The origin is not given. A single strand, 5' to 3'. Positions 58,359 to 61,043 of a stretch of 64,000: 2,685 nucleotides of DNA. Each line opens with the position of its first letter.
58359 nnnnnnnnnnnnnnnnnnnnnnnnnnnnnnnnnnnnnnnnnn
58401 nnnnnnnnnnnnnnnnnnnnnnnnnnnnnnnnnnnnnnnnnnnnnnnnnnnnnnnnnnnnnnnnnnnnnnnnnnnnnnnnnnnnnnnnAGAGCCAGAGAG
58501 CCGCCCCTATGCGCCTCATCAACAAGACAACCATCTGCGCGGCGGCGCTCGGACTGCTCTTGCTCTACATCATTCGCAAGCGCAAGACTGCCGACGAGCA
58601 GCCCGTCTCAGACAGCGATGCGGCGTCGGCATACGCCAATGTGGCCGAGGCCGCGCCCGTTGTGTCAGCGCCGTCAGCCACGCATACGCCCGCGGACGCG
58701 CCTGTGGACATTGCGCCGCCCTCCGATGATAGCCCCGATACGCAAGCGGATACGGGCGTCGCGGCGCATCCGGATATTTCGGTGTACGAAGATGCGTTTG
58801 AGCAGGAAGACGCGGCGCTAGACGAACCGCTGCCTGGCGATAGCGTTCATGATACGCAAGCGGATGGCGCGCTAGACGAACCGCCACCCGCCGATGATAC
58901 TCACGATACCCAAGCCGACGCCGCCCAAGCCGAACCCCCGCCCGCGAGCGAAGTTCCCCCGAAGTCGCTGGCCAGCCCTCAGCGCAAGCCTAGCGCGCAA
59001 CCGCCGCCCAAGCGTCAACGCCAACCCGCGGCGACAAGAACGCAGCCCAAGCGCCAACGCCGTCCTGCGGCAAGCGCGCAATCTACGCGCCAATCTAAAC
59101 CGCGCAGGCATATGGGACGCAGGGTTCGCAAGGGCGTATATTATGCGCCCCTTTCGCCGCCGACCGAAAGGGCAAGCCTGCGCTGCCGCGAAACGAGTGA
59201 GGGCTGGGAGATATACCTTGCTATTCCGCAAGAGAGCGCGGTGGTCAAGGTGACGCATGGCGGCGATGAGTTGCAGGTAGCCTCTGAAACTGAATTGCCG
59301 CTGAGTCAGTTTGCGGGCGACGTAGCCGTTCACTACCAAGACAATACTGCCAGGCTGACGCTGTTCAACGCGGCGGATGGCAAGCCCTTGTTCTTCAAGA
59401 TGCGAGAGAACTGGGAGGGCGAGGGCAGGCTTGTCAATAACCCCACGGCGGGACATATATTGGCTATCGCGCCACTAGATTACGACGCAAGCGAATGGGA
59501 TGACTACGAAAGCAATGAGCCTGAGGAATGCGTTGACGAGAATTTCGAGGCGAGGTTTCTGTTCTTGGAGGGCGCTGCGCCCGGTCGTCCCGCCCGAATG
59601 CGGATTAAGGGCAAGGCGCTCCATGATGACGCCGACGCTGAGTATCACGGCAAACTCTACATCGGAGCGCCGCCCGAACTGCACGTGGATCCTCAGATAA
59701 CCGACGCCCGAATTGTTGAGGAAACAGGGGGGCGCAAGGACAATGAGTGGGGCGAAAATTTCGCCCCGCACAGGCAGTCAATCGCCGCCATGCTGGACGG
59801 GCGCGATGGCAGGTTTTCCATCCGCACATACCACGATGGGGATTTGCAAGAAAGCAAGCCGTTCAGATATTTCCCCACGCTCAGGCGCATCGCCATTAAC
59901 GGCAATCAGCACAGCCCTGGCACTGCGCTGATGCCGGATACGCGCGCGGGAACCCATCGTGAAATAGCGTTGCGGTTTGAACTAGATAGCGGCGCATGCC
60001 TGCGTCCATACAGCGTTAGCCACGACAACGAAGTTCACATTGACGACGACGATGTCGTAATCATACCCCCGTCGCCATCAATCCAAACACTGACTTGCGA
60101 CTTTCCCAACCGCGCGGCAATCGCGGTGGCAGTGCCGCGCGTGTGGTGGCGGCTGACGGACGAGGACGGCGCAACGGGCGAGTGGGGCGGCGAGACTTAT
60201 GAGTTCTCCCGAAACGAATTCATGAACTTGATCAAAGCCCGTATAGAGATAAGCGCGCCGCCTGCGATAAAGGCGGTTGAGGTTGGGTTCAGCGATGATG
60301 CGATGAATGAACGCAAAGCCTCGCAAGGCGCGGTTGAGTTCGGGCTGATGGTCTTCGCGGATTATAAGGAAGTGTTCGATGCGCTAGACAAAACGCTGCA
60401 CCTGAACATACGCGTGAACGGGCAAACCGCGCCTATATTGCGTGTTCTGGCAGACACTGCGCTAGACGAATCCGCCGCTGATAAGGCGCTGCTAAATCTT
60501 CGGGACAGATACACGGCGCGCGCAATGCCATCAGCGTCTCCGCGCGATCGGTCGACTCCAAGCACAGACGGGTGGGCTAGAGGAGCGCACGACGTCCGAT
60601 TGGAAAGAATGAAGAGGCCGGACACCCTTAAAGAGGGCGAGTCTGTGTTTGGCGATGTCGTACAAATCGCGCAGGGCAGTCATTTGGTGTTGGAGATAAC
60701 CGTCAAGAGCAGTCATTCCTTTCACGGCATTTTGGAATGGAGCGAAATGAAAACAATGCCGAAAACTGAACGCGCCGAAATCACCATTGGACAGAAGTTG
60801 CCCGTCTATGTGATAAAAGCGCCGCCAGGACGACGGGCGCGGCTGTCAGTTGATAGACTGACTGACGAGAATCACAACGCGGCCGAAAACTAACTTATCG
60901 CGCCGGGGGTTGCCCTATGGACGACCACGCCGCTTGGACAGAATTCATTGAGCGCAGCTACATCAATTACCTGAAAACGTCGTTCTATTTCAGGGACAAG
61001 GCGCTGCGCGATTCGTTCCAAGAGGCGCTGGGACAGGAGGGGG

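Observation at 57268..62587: Candidate undescribed three-gene module: doubly anchored PT-linker membrane protein, membrane-anchored S1/OB-domain protein, and large Zn-ribbon-rich DUF1998 helicase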

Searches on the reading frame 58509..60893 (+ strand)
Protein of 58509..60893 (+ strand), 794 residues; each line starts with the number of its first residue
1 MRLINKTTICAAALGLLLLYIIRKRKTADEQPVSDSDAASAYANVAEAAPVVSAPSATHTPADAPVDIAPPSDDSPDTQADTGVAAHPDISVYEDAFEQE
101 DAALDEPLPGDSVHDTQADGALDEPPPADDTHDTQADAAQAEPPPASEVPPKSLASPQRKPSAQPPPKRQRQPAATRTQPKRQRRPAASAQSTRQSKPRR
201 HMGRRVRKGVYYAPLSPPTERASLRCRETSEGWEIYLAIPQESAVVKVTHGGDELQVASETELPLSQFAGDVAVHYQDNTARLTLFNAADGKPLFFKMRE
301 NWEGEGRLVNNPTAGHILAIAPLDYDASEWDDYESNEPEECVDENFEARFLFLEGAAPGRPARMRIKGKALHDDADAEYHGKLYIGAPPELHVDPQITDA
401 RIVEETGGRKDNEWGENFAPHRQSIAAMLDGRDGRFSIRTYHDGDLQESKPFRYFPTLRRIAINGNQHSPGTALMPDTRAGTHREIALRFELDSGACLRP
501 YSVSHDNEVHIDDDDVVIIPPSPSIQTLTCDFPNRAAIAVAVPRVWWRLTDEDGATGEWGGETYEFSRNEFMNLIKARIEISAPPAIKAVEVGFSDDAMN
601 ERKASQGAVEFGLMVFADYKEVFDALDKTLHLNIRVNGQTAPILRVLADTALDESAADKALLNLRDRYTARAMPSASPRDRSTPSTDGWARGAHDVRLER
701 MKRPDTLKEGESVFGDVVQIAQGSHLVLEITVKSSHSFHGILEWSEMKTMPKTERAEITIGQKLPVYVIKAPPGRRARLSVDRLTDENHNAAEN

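Call 9: search_protein_families(library=padloc, proteins=[window:58509-60893:+], max_evalue=0.1)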
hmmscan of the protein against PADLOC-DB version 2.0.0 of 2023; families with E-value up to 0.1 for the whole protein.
window:58509-60893:+ (794 aa): 0 families

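Call 10: search_protein_families(library=pfam, proteins=[window:58509-60893:+], max_evalue=0.1)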
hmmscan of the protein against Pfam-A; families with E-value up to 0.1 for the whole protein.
window:58509-60893:+ (794 aa): 0 families

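Call 24: find_homologous_proteins(query=window:58509-60893:+)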
Query window:58509-60893:+ (794 aa): 24 proteins with E <= 0.001 among 8000 candidates.
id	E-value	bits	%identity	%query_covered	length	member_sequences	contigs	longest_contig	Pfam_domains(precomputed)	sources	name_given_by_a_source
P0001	0.0e+0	1806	100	100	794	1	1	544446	-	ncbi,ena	-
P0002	0.0e+0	1503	86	100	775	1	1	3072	-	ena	-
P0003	0.0e+0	1433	81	100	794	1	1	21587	-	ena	-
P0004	0.0e+0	1408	80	99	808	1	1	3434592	-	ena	-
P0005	0.0e+0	1296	75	100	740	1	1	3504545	-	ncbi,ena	-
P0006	0.0e+0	1224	72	100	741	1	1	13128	-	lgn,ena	-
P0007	0.0e+0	1195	70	100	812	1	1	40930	-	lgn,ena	-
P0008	0.0e+0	1178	66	100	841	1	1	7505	-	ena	-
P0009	0.0e+0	1144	69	100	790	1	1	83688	-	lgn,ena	-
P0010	0.0e+0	1079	64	100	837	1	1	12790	-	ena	-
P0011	0.0e+0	1075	76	82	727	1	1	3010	-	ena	-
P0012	0.0e+0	1058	75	82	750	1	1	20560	-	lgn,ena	-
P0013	0.0e+0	1020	60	100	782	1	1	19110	-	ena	-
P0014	0.0e+0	1015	63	100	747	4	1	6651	-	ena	-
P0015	2.8e-288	976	67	82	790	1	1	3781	-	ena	-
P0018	1.1e-272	925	67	82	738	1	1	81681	-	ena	-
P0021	1.7e-168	580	41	99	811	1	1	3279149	-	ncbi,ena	-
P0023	3.4e-151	523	43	82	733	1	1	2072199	-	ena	-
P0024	9.4e-148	512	43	79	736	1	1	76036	-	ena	-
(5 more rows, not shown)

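Call 25: find_encoding_contigs(protein=P0005, flank=10000, max_places=2)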
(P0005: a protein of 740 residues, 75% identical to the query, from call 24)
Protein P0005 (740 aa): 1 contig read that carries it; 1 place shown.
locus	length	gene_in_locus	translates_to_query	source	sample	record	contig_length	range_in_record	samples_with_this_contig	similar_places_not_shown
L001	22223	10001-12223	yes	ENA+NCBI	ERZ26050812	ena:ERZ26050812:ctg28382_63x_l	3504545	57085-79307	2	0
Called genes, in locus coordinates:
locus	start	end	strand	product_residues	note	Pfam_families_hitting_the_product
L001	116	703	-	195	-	-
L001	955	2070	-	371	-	-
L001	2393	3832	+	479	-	PF00202:Aminotran_3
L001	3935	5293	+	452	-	PF00202:Aminotran_3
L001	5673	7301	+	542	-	-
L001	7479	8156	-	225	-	PF00271:Helicase_C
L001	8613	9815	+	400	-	-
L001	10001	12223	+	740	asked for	-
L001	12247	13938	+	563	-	PF00270:DEAD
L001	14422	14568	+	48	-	-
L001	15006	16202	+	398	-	-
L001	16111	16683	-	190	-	-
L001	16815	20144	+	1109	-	PF13091:PLDc_2 (weak), PF00176:SNF2-rel_dom (weak), PF04851:ResIII, PF00270:DEAD (faint), PF00271:Helicase_C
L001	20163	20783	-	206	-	PF01936:NYN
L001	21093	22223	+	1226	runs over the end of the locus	PF02384:N6_Mtase (faint), PF07669:Eco57I, PF12950:TaqI_C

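Call 26: find_encoding_contigs(protein=P0021, flank=10000, max_places=2)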
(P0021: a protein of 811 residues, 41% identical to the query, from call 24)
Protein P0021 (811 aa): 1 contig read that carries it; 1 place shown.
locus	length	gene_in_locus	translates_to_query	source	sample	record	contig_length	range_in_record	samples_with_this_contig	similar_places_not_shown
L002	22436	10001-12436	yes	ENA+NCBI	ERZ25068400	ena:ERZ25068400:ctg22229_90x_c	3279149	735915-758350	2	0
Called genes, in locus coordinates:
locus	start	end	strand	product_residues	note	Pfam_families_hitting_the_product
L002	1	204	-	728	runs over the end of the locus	PF01406:tRNA-synt_1e, PF09334:tRNA-synt_1g (faint), PF00535:Glycos_transf_2, PF13641:Glyco_tranf_2_3 (weak)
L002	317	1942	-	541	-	PF00224:PK, PF02887:PK_C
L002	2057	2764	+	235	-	PF24481:CT398_CC, PF02591:Zn_ribbon_9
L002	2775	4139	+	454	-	PF00239:Resolvase (weak), PF07508:Recombinase, PF13408:Zn_ribbon_recom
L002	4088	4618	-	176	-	-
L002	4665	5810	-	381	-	-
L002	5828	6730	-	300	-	PF02574:S-methyl_trans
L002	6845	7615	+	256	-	PF01370:Epimerase, PF16363:GDP_Man_Dehyd (faint), PF01073:3Beta_HSD (weak), PF13460:NAD_binding_10, PF07993:NAD_binding_4 (weak)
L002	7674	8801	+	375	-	PF00145:DNA_methylase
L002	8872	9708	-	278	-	PF02602:HEM4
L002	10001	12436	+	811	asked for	-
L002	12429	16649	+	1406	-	PF00270:DEAD, PF00271:Helicase_C, PF09369:MZB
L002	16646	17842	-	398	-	PF02515:CoA_transf_3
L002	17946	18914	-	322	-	PF00551:Formyl_trans_N, PF02911:Formyl_trans_C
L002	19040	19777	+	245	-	-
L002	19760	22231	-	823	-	PF00488:MutS_V, PF20297:MSSS (weak), PF01713:Smr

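Call 27: find_encoding_contigs(protein=P0004, flank=10000, max_places=2)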
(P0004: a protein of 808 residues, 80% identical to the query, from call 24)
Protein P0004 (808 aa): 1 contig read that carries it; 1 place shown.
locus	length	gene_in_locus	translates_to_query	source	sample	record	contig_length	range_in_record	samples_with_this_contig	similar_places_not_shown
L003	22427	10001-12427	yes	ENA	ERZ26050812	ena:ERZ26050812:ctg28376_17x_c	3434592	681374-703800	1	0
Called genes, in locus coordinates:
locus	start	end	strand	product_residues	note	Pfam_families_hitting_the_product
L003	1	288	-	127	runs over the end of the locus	-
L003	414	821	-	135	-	PF05336:rhaM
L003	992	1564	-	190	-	PF02661:Fic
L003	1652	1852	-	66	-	-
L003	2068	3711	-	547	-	-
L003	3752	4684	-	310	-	-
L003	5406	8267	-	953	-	-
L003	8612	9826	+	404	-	-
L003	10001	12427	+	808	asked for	-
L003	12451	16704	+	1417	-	PF00270:DEAD, PF00271:Helicase_C, PF09369:MZB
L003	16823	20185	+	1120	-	PF18731:HEPN_Swt1 (weak), PF04465:DUF499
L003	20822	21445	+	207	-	PF01936:NYN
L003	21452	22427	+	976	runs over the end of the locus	PF06634:DUF1156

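Call 28: find_encoding_contigs(protein=P0023, flank=10000, max_places=2)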
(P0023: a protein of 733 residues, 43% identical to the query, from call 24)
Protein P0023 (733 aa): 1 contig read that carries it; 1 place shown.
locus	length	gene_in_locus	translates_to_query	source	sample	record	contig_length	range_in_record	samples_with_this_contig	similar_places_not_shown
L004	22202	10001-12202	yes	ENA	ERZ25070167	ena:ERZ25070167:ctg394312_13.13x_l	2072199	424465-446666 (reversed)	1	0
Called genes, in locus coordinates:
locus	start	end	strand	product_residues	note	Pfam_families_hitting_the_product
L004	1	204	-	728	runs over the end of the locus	PF01406:tRNA-synt_1e, PF09334:tRNA-synt_1g (faint), PF00535:Glycos_transf_2, PF13641:Glyco_tranf_2_3 (weak)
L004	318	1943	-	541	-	PF00224:PK, PF02887:PK_C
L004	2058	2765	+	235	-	PF24481:CT398_CC, PF02591:Zn_ribbon_9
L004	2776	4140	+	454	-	PF00239:Resolvase (weak), PF07508:Recombinase, PF13408:Zn_ribbon_recom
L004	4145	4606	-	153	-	-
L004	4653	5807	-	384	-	-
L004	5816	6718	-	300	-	PF02574:S-methyl_trans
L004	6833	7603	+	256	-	PF01370:Epimerase, PF16363:GDP_Man_Dehyd (faint), PF01073:3Beta_HSD (weak), PF13460:NAD_binding_10, PF07993:NAD_binding_4 (weak)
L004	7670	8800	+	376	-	PF00145:DNA_methylase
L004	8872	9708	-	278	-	PF02602:HEM4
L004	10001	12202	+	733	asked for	-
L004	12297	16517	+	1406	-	PF00270:DEAD, PF00271:Helicase_C, PF09369:MZB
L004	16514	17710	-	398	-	PF02515:CoA_transf_3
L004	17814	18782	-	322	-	PF00551:Formyl_trans_N, PF02911:Formyl_trans_C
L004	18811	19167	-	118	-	PF02643:DUF192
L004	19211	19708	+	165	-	-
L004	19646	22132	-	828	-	PF00488:MutS_V, PF20297:MSSS (weak), PF01713:Smr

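Call 29: find_encoding_contigs(protein=P0024, flank=10000, max_places=2)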
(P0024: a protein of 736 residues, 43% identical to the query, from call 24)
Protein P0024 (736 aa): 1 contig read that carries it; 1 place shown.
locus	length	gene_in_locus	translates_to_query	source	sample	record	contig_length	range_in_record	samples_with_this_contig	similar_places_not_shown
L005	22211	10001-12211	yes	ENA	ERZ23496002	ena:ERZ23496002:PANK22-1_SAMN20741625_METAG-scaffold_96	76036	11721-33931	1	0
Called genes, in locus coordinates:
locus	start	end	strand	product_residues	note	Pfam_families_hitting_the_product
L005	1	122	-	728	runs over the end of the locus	PF01406:tRNA-synt_1e, PF09334:tRNA-synt_1g (faint), PF00535:Glycos_transf_2, PF13641:Glyco_tranf_2_3 (weak)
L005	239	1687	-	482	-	PF00224:PK, PF02887:PK_C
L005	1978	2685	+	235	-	PF24481:CT398_CC, PF02591:Zn_ribbon_9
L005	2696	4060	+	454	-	PF00239:Resolvase (weak), PF07508:Recombinase, PF13408:Zn_ribbon_recom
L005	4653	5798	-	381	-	-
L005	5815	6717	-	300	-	PF02574:S-methyl_trans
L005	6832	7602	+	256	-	PF01370:Epimerase, PF16363:GDP_Man_Dehyd (faint), PF01073:3Beta_HSD (weak), PF13460:NAD_binding_10, PF07993:NAD_binding_4 (weak)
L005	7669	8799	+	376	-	PF00145:DNA_methylase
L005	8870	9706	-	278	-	PF02602:HEM4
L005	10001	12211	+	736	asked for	-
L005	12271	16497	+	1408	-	PF00270:DEAD, PF00271:Helicase_C, PF09369:MZB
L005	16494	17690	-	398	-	PF02515:CoA_transf_3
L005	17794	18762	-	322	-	PF00551:Formyl_trans_N, PF02911:Formyl_trans_C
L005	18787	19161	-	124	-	PF02643:DUF192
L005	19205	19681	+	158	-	-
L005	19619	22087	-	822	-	PF00488:MutS_V, PF20297:MSSS (weak), PF01713:Smr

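Call 39: find_encoding_contigs(protein=P0018, flank=10000, max_places=2)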
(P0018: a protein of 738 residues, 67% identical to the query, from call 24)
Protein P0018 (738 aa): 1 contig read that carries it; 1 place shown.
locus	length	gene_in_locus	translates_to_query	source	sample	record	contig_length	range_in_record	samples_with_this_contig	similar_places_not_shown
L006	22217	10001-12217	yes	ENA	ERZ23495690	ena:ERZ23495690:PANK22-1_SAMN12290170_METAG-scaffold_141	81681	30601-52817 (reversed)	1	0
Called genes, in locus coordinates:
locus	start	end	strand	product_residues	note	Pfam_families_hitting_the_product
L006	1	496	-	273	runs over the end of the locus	PF13480:Acetyltransf_6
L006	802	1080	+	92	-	-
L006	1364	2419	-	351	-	PF00291:PALP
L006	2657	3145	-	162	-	-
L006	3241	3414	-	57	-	-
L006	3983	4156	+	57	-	PF16321:Ribosom_S30AE_C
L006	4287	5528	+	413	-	PF00464:SHMT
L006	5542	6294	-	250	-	-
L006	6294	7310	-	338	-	PF22935:RM44_endonuclase (weak), PF14622:Ribonucleas_3_3, PF00636:Ribonuclease_3, PF00035:dsrm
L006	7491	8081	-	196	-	PF01323:DSBA, PF13743:Thioredoxin_5 (weak)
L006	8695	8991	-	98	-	-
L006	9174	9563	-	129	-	-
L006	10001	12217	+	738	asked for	-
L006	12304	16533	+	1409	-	PF00270:DEAD, PF00271:Helicase_C, PF09369:MZB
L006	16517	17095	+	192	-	-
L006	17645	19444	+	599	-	PF14662:KASH_CCD (weak)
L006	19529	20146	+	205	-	PF04542:Sigma70_r2 (weak)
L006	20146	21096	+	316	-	PF00296:Bac_luciferase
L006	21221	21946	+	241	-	PF02585:PIG-L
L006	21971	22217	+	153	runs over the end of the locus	PF22398:DUF6978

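Call 40: find_encoding_contigs(protein=P0009, flank=10000, max_places=2)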
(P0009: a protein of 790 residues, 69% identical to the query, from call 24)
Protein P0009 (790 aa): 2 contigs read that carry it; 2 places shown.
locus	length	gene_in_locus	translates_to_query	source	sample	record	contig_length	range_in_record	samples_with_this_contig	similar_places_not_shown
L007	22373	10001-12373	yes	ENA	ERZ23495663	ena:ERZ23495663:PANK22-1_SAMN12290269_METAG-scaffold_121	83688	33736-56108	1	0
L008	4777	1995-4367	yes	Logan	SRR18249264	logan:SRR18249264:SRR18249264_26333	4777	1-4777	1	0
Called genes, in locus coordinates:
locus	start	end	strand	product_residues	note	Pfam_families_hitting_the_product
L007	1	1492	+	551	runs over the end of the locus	PF01909:NTP_transf_2 (weak), PF18765:Polbeta (weak), PF01420:Methylase_S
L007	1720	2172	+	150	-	PF22398:DUF6978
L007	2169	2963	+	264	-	PF08861:DUF1828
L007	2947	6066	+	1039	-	PF04313:HSDR_N, PF04851:ResIII, PF18766:SWI2_SNF2, PF00270:DEAD (weak), PF22679:T1R_D3-like, PF11867:T1RH-like_C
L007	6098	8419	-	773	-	PF00560:LRR_1 (faint), PF12799:LRR_4 (faint), PF23598:LRR_14, PF13855:LRR_8 (weak)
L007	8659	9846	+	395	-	-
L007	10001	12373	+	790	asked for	-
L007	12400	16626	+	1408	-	PF00270:DEAD, PF00271:Helicase_C, PF09369:MZB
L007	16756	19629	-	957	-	-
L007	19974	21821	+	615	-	PF08529:NusA_N, PF13184:KH_NusA_1st, PF26594:KH_NusA_2nd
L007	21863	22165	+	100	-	PF04296:YlxR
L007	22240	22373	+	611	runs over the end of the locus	PF04760:IF2_N (weak), PF00025:Arf (weak), PF00009:GTP_EFTU, PF01926:MMR_HSR1, PF03144:GTP_EFTU_D2 (faint), PF22042:EF-G_D2, PF11987:IF-2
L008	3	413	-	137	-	?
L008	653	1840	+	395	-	-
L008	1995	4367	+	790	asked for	-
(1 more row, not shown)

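Call 41: find_encoding_contigs(protein=P0013, flank=10000, max_places=2)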
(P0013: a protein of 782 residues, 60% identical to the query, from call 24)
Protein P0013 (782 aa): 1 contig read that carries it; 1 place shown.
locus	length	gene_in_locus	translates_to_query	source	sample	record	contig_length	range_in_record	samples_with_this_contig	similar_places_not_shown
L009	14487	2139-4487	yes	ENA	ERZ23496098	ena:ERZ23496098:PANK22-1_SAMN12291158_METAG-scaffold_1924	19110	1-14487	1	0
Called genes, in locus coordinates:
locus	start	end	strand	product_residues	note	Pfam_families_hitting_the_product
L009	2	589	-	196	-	?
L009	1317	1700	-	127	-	-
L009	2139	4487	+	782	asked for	-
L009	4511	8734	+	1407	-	PF00270:DEAD, PF00271:Helicase_C, PF09369:MZB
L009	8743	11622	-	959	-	-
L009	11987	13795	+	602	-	PF08529:NusA_N, PF13184:KH_NusA_1st, PF26594:KH_NusA_2nd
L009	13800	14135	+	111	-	PF04296:YlxR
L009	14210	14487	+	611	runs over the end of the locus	PF04760:IF2_N (weak), PF00025:Arf (weak), PF00009:GTP_EFTU, PF01926:MMR_HSR1, PF03144:GTP_EFTU_D2 (faint), PF22042:EF-G_D2, PF11987:IF-2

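Call 45: predict_structure(alignment_id=A2)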
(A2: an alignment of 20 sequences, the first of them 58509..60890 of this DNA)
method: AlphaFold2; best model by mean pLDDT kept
length: 794 residues; sequences in the alignment: 20
mean_pLDDT: 45.8   pTM: 0.32
mean pLDDT of the five models: 45.8, 44.0, 43.8, 42.8, 38.5
residues with pLDDT >= 90: 0; 70-90: 161; 50-70: 138; < 50: 495
segments of 3 or more residues with pLDDT < 50: 1-9, 23-235, 242-246, 257-260, 266-271, 277-456, 468-473, 480-482, 651-705, 733-736, 787-794
pLDDT, mean of each block of 10 residues (from residue 1): 39 61 44 32 30 28 32 32 28 31 31 29 32 31 32 32 38 31 28 25 27 36 45 47 49 50 51 49 41 31 28 26 28 27 24 24 23 24 22 24 25 25 24 22 27 49 55 49 65 73 72 80 71 62 75 79 75 81 71 71 72 67 69 74 76 38 33 33 29 25 50 73 71 58 81 71 77 74 58 28
secondary structure, 60 per line:
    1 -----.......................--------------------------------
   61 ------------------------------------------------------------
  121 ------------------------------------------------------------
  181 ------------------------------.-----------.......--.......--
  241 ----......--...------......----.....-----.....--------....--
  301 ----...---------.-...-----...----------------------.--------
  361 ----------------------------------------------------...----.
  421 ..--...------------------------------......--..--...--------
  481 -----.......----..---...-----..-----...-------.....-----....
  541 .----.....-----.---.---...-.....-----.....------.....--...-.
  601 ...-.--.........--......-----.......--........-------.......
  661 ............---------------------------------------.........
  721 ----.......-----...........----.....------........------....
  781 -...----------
elements in order (helices of 4 or more, strands of 3 or more residues): H6-28 E223-229 E232-238 E245-250 E253-255 E262-264 E272-276 E282-286 E295-298 E305-307 E319-321 E458-463 E486-492 E502-504 E517-519 E527-531 E537-541 E546-550 E564-566 H568-572 E578-582 E589-593 E600-603 E608-612 H613-616 H619-624 E630-636 E639-646 H654-672 E712-720 E725-731 E737-743 H744-747 H752-756 E763-770 E777-780
